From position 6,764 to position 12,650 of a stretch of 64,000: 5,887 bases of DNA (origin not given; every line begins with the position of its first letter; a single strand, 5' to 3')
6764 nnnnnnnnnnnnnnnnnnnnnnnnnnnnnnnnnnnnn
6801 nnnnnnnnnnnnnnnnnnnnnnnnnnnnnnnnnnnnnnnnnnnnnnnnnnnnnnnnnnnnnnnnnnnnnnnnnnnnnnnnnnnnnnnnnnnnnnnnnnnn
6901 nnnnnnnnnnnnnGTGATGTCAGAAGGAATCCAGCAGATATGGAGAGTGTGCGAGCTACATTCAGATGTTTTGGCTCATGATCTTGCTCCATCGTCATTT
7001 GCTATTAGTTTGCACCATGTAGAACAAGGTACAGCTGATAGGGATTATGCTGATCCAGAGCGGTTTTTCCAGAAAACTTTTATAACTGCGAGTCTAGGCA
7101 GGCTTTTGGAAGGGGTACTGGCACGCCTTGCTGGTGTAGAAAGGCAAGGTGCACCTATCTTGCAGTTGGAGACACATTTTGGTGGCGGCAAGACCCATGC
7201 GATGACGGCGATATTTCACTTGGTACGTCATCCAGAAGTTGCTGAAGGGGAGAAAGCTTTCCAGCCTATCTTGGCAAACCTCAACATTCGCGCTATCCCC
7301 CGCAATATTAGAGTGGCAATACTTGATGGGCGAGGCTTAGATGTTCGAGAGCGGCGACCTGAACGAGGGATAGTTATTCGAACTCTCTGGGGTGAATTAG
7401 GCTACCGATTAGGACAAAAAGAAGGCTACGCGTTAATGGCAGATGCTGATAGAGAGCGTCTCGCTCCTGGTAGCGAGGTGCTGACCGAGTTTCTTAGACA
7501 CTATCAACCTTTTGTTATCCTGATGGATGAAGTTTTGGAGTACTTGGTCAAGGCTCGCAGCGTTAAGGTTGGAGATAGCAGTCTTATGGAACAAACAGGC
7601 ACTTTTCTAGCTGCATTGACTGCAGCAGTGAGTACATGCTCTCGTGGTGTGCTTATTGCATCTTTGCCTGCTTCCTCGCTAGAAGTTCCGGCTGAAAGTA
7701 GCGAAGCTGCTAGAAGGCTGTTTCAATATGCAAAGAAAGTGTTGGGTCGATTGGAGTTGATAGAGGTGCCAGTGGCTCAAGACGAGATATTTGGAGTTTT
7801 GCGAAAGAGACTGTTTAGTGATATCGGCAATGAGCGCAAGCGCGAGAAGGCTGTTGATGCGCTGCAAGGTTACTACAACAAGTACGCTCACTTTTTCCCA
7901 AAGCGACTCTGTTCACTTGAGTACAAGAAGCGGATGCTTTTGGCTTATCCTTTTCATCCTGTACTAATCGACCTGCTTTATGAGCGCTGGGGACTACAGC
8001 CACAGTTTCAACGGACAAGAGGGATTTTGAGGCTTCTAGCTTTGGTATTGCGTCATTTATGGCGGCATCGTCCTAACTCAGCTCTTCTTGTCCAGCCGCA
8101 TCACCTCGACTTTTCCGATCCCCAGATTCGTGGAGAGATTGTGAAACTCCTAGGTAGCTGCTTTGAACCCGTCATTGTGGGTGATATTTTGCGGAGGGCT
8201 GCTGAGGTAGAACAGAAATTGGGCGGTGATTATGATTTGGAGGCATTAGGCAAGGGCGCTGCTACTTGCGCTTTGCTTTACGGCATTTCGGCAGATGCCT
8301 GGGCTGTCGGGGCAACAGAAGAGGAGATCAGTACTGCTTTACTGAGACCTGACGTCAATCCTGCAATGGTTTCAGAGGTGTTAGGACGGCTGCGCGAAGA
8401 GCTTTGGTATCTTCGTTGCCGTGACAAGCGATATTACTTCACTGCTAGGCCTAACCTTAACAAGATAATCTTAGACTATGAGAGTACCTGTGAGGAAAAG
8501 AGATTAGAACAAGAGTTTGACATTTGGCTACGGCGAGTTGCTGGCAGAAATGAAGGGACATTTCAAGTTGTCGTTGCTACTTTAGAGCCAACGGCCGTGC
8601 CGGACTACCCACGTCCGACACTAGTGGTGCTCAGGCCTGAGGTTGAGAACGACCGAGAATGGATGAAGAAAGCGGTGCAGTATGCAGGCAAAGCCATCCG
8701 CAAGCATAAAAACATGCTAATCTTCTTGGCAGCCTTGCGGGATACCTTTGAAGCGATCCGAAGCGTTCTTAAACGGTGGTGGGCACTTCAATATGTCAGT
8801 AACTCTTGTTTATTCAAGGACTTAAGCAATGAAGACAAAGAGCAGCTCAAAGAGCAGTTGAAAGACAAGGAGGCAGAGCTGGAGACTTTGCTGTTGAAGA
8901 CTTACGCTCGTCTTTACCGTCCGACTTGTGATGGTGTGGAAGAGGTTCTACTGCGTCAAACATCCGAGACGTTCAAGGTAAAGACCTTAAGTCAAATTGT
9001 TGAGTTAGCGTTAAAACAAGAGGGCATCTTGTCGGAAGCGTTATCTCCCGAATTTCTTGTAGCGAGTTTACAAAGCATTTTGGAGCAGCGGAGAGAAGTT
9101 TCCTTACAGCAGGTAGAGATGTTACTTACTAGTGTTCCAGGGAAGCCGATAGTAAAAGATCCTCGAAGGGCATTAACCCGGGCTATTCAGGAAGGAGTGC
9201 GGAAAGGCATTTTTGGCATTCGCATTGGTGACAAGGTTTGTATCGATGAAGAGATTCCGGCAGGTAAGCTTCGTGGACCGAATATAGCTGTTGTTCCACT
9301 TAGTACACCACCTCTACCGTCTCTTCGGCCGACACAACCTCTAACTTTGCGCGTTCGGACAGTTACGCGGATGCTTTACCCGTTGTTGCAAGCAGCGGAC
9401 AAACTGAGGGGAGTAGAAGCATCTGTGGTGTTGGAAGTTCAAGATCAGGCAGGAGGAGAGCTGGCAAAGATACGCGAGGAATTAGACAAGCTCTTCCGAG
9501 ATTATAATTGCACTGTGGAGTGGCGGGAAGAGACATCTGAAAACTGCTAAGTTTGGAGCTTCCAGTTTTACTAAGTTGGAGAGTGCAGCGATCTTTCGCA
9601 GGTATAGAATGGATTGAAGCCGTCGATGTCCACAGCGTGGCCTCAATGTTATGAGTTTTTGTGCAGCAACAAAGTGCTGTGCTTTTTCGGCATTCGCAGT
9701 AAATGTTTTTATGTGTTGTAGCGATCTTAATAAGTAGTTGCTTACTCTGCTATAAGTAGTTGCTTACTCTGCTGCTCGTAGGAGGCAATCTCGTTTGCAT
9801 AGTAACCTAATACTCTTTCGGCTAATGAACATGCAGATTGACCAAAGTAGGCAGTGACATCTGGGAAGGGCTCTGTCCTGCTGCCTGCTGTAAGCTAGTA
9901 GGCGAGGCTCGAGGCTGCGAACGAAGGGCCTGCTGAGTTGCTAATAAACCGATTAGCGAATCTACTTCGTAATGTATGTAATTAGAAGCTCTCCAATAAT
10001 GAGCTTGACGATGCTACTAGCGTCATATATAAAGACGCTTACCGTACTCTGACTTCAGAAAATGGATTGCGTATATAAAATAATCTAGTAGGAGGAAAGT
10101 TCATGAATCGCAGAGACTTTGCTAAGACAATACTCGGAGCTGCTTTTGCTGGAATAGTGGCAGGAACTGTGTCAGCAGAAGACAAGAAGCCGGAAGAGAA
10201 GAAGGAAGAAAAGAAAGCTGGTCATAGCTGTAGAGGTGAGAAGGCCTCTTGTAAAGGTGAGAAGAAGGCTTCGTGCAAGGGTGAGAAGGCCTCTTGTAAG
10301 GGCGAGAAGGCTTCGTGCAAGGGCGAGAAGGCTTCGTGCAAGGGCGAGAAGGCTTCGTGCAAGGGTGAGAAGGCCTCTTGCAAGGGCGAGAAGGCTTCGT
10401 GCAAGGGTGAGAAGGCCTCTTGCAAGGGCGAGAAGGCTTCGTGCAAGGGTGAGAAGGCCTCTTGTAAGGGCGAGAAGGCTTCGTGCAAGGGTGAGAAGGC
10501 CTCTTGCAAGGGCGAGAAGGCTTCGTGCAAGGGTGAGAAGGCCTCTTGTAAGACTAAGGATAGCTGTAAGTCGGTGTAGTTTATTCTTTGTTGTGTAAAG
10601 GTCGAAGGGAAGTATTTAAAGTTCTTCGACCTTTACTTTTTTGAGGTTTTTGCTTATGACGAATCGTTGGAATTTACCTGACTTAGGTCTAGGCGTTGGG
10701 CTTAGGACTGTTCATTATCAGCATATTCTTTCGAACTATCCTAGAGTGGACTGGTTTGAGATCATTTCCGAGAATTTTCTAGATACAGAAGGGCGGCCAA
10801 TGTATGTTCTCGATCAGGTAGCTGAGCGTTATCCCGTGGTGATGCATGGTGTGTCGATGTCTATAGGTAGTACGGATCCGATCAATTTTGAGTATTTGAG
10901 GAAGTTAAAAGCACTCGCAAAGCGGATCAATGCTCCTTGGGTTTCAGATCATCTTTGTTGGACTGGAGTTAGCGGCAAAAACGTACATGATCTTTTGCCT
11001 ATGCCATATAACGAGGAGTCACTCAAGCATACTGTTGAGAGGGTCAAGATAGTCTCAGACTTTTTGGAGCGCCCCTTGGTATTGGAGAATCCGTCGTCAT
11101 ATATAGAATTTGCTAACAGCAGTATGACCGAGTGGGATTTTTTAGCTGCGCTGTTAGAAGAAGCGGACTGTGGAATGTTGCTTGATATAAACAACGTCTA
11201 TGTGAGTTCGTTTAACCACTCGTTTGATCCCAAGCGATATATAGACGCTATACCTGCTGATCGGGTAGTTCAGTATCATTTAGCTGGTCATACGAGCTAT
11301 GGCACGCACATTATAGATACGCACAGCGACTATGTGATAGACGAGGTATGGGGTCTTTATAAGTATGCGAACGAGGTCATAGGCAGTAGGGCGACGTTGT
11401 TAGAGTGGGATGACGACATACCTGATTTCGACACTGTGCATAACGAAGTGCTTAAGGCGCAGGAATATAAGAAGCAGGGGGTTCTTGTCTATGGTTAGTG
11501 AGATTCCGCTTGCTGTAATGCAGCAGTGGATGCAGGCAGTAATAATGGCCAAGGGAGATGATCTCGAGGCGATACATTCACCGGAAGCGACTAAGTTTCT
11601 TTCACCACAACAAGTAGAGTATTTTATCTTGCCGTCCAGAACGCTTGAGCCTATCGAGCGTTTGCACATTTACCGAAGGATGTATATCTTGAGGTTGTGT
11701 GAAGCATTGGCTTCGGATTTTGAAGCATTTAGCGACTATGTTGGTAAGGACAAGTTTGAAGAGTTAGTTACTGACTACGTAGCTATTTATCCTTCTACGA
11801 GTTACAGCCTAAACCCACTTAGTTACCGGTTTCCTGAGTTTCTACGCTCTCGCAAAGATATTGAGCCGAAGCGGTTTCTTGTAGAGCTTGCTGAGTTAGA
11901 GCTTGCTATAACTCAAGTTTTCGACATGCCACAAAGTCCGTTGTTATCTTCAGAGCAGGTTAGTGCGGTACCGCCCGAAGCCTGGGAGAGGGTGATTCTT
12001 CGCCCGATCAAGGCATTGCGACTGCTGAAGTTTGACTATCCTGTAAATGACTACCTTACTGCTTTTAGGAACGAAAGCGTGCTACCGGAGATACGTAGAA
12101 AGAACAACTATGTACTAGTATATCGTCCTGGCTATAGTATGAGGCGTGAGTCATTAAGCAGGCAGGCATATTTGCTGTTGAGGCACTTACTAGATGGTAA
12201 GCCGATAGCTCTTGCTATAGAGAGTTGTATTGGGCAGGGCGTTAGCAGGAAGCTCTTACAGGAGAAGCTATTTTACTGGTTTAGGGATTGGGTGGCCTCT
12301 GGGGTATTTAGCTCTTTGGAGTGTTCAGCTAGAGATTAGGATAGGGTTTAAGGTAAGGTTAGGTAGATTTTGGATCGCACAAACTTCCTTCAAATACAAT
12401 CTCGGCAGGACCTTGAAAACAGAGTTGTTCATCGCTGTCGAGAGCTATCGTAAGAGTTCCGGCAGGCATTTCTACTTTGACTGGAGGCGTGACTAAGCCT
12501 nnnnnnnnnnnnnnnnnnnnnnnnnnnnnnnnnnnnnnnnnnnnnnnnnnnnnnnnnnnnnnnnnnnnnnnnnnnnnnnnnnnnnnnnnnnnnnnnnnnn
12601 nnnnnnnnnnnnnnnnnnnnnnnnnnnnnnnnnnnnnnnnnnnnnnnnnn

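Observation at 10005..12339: Compact three-gene cluster: promoter, precursor, terminator/attenuator, then translationally coupled DUF692 and DUF2063; no DoxX, protease or exporter gene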

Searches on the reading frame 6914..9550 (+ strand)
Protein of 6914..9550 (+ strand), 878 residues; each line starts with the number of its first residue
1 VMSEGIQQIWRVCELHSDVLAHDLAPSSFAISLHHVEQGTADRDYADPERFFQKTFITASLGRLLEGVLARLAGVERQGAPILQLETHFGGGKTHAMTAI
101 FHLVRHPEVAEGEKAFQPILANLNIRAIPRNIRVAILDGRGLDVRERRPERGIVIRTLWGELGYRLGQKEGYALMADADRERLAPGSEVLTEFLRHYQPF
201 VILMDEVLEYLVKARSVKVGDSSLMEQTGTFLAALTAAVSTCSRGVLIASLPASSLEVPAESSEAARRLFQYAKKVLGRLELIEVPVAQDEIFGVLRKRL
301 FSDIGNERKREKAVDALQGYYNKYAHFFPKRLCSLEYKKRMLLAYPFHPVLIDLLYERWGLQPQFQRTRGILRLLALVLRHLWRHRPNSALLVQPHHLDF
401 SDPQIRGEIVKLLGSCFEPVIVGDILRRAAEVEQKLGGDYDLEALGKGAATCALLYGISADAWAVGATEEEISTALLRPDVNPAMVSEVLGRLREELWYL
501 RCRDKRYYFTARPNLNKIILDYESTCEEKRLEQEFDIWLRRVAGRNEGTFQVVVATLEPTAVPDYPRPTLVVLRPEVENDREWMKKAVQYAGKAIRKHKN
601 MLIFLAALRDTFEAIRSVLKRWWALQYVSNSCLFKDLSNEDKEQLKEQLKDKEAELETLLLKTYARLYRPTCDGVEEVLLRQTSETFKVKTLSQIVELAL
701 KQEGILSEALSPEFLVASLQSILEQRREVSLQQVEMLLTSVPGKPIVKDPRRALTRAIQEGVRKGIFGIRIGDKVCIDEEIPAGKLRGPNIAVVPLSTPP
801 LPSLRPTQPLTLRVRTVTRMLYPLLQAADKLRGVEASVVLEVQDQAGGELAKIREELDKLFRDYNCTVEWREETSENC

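Call 5: search_protein_families(library=pfam, proteins=[window:6914-9550:+], max_evalue=0.01)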
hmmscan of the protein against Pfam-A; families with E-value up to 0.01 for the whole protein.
window:6914-9550:+ (878 aa): 1 family
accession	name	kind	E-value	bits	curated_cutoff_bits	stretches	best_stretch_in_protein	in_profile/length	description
PF04465.17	DUF499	-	2.9e-47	161.6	23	1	152-775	47-705/1024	Protein of unknown function (DUF499)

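Call 6: search_protein_families(library=ncbifam, proteins=[window:6914-9550:+], max_evalue=0.01)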
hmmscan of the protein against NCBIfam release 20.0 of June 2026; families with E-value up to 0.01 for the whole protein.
window:6914-9550:+ (878 aa): 1 family
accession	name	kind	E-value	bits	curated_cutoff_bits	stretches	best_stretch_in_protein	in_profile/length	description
NF042962.1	DUF499_antiphage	equivalog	2.1e-62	211.4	1200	1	11-685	5-641/1025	anti-phage-associated DUF499 domain-containing protein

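Call 79: search_protein_families(library=padloc, proteins=[window:6914-9550:+], max_evalue=0.001)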
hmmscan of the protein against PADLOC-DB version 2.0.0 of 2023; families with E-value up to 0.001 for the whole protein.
window:6914-9550:+ (878 aa): 3 families
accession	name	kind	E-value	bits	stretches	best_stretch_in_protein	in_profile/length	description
PDLC00662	HmaC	-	5.4e-130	433.3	1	10-762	6-768/941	AAA+ ATPase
PDLC02192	DUF499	-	4.9e-44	148.4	1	45-684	32-642/1022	-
PDLC02488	BrxC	-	0.0005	16.1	0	85-125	69-109/1240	BrxC-PglY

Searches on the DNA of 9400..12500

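Call 37: search_rna_families(source=window, start=9400, end=12500, threshold=evalue, max_evalue=1)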
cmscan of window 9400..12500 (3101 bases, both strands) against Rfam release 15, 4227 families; matches with E-value up to 1: 0.
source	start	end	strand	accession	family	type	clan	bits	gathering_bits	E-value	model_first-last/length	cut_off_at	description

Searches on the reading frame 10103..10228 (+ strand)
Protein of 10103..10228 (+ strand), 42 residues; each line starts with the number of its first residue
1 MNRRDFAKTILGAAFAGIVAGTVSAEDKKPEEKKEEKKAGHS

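Call 50: search_protein_families(library=pfam, proteins=[window:10103-10228:+], max_evalue=10)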
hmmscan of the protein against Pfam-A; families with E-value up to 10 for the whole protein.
seq(42 aa): 1 family
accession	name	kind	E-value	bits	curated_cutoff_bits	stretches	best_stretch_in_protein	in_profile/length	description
PF23670.1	PIGBOS1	-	6.4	7.4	27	0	1-21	1-21/54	PIGBOS1-like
